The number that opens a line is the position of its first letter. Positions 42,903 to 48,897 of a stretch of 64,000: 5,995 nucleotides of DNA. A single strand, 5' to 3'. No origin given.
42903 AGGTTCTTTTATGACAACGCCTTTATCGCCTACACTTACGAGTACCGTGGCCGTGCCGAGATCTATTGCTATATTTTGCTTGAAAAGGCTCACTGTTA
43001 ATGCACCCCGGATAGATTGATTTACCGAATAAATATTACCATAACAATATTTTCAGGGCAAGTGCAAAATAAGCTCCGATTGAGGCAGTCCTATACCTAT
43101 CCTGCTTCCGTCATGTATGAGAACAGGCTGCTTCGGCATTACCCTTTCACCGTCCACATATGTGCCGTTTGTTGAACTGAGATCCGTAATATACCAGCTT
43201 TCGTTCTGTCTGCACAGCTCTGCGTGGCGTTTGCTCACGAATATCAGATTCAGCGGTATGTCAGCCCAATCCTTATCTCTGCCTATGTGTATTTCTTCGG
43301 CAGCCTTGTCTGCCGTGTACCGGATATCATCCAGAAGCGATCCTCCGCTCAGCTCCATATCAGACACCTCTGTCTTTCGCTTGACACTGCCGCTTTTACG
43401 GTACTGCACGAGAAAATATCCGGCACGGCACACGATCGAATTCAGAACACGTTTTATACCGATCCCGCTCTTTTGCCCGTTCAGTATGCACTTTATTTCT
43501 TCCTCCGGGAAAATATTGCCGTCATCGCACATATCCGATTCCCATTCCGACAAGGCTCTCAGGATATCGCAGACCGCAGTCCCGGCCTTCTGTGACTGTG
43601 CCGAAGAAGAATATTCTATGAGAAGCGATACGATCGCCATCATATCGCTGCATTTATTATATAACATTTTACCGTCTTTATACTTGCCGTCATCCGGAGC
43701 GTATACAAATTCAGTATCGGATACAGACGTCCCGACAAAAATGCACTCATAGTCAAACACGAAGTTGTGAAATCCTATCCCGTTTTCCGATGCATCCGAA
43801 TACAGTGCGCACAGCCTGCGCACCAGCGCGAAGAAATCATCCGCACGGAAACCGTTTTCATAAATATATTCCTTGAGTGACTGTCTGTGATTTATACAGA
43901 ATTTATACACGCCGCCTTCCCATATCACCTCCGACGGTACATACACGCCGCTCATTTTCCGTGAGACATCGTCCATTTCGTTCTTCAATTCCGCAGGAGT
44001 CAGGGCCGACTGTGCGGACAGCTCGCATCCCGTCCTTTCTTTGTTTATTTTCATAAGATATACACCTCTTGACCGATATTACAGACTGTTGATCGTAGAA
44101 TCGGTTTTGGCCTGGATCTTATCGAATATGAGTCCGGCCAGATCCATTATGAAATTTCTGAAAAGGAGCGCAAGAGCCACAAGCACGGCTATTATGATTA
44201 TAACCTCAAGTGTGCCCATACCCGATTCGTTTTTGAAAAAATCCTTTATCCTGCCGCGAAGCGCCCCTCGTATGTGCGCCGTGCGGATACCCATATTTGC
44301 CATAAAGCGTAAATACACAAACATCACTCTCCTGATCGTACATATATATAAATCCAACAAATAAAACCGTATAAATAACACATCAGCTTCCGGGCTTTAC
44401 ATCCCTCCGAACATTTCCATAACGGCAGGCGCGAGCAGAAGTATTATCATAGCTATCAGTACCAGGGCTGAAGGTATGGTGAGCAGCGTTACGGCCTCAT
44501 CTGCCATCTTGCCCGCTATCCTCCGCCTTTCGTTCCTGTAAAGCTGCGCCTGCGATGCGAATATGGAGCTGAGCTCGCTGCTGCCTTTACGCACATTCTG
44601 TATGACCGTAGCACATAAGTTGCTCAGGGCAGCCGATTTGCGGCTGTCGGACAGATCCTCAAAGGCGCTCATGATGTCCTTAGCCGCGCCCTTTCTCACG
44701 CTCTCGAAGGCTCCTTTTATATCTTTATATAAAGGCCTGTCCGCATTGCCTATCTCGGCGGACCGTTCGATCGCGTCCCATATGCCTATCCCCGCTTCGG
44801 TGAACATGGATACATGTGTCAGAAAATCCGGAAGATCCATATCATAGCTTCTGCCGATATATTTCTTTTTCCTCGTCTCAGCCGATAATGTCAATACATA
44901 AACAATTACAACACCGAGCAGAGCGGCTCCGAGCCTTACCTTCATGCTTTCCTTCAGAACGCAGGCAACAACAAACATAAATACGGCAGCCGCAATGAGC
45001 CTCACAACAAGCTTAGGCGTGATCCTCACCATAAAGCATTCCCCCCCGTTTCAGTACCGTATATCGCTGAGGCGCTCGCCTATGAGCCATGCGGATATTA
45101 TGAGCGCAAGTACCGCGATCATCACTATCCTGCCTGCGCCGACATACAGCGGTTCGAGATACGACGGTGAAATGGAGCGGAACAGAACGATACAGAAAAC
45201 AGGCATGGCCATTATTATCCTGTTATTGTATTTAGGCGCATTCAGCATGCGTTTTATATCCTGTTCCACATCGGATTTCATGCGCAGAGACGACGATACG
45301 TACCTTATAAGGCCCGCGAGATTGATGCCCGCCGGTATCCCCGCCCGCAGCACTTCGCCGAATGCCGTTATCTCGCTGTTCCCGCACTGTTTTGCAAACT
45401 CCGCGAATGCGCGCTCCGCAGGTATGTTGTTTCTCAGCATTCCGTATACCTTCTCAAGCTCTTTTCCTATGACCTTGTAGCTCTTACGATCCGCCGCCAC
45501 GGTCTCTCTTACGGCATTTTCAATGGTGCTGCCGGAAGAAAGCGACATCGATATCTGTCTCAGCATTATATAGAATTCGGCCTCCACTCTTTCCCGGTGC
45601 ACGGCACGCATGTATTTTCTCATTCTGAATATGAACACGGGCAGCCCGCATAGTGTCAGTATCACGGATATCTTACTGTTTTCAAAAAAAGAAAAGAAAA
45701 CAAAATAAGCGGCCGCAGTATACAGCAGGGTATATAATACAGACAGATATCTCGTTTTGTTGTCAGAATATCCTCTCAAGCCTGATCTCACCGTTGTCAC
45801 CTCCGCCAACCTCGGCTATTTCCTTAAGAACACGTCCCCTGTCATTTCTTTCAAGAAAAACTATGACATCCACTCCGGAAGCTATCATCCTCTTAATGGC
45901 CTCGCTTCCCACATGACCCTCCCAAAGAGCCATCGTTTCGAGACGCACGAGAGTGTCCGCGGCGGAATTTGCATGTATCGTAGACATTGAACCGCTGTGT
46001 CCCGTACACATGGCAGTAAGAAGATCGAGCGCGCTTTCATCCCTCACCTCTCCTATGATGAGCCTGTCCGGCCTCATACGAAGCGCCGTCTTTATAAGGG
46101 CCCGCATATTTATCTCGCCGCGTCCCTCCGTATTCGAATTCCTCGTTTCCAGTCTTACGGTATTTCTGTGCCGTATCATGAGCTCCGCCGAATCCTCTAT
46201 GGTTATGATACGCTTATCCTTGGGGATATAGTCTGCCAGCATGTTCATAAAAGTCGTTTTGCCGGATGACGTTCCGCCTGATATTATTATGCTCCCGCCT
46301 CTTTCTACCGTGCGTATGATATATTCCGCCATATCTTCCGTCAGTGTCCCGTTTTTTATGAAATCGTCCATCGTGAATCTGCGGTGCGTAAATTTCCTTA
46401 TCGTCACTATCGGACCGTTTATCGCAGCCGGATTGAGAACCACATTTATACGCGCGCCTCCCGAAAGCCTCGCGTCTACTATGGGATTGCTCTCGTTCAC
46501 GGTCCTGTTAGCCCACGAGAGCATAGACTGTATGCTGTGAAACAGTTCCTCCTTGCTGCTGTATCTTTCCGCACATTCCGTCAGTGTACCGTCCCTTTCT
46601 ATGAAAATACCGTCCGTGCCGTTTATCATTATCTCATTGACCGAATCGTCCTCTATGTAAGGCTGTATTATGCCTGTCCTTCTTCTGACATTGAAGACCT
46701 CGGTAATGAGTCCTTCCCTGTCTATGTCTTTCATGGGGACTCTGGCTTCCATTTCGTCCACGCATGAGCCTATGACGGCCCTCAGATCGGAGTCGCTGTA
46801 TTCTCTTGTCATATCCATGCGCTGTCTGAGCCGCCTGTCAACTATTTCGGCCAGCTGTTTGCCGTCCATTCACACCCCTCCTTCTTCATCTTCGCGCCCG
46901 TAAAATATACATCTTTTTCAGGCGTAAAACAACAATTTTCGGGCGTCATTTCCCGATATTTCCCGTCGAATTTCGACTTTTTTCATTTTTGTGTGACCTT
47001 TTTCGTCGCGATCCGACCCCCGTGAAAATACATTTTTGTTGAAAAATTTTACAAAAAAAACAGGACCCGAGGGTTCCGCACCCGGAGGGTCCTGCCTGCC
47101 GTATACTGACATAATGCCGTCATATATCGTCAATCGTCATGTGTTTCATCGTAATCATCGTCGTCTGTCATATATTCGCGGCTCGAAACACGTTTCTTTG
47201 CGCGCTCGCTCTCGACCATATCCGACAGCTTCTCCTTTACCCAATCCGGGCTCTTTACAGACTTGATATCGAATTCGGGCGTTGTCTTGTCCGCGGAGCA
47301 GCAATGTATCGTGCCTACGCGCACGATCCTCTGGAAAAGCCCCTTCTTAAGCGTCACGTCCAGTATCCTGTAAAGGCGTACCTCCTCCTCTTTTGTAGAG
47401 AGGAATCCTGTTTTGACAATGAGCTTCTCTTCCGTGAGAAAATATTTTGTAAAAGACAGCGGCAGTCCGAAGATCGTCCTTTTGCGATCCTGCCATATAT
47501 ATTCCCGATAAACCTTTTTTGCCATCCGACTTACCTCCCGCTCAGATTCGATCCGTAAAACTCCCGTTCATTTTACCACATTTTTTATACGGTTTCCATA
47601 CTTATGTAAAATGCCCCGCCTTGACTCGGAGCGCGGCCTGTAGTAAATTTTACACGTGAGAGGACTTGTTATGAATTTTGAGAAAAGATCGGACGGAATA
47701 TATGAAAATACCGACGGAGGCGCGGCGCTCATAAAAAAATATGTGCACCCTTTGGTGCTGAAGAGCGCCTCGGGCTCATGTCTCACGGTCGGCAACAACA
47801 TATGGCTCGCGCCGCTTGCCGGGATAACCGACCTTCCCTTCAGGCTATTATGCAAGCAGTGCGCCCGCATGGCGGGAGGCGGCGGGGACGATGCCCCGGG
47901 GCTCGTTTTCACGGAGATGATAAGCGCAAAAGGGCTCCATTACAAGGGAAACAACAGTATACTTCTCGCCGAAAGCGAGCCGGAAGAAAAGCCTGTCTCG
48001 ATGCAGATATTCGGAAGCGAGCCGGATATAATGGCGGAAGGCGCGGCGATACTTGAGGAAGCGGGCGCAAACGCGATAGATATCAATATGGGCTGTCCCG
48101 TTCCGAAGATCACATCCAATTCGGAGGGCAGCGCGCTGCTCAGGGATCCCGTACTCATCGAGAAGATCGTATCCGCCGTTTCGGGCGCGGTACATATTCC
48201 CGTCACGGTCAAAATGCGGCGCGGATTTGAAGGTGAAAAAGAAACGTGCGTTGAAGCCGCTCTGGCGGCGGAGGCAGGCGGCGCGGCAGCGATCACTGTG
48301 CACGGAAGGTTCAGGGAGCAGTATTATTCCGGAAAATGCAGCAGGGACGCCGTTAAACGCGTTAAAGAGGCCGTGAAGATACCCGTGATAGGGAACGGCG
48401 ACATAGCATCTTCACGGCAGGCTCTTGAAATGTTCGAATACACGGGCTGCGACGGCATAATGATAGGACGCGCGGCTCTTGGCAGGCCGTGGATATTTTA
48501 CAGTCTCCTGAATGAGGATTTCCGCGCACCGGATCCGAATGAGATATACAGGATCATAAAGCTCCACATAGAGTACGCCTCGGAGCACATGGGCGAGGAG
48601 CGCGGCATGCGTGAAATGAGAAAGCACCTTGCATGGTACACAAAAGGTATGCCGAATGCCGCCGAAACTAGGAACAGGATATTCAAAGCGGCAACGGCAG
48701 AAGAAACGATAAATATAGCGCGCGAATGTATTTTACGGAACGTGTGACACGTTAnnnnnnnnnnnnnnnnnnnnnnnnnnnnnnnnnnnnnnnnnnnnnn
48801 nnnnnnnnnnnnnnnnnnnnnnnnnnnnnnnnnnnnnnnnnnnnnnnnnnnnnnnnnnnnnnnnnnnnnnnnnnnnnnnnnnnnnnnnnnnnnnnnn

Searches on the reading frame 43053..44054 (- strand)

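Call 86: search_protein_families(library=pfam, proteins=[window:43053-44054:-], max_evalue=0.0001)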
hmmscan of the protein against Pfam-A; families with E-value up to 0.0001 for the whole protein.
window:43053-44054:- (333 aa): 3 families
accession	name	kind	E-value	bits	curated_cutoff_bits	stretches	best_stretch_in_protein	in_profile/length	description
PF00498.31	FHA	-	2.7e-20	73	20.7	1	256-322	2-67/67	FHA domain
PF16697.10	Yop-YscD_cpl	-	8e-11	42.5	33.2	1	253-323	17-85/94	Inner membrane component of T3SS, cytoplasmic domain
PF19909.4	DUF6382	-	7.5e-06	26.2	26.7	1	50-124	49-123/163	Domain of unknown function (DUF6382)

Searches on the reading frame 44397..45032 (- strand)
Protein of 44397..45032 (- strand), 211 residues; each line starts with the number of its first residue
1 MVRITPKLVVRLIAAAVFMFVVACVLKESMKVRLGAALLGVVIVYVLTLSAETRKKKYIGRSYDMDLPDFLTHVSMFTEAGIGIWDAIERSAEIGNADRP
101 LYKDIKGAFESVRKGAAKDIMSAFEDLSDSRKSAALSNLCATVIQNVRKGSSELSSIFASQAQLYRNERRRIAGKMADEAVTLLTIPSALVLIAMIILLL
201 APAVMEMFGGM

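Call 86: search_protein_families(library=pfam, proteins=[window:44397-45032:-], max_evalue=0.0001)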
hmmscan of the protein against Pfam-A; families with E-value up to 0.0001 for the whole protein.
window:44397-45032:- (211 aa): 1 family
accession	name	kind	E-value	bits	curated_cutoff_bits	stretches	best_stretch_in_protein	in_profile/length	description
PF00482.28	T2SSF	-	3.5e-09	37.1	25.2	1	70-202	1-125/125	Type II secretion system (T2SS), protein F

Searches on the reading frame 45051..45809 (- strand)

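Call 86: search_protein_families(library=pfam, proteins=[window:45051-45809:-], max_evalue=0.0001)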
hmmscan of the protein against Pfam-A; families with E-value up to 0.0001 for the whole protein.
window:45051-45809:- (252 aa): 1 family
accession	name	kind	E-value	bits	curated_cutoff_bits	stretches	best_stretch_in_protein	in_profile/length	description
PF00482.28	T2SSF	-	4.6e-07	30.3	25.2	1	83-208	2-121/125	Type II secretion system (T2SS), protein F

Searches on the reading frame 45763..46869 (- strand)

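Call 86: search_protein_families(library=pfam, proteins=[window:45763-46869:-], max_evalue=0.0001)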
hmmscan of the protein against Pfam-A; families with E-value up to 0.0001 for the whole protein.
window:45763-46869:- (368 aa): 1 family
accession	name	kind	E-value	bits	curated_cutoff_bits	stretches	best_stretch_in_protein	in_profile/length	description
PF00437.27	T2SSE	-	9.8e-54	182.8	24.9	1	65-337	5-273/370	Type II/IV secretion system protein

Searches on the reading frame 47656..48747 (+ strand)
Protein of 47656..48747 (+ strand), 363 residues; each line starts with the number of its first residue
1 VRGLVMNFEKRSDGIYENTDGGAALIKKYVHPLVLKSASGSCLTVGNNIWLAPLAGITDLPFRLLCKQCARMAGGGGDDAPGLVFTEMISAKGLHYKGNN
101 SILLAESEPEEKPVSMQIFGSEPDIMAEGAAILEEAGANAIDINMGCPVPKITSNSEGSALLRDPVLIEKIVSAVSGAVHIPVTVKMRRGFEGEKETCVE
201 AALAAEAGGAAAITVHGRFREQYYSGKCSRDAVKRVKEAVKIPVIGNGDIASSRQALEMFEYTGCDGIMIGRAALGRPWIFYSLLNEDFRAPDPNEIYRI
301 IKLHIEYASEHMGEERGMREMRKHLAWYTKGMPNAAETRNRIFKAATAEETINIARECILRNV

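Call 86: search_protein_families(library=pfam, proteins=[window:47656-48747:+], max_evalue=0.0001)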
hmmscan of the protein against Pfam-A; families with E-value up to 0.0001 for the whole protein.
window:47656-48747:+ (363 aa): 3 families
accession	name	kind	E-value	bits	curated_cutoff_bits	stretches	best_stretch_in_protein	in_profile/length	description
PF01207.24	Dus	-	1.6e-88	297.2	20.4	1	51-362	2-309/311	Dihydrouridine synthase (Dus)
PF01180.27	DHO_dh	-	1.9e-05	24.4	27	0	88-189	65-166/291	Dihydroorotate dehydrogenase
PF01680.23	SOR_SNZ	-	5.6e-05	23.5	27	0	126-194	22-84/207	SOR/SNZ family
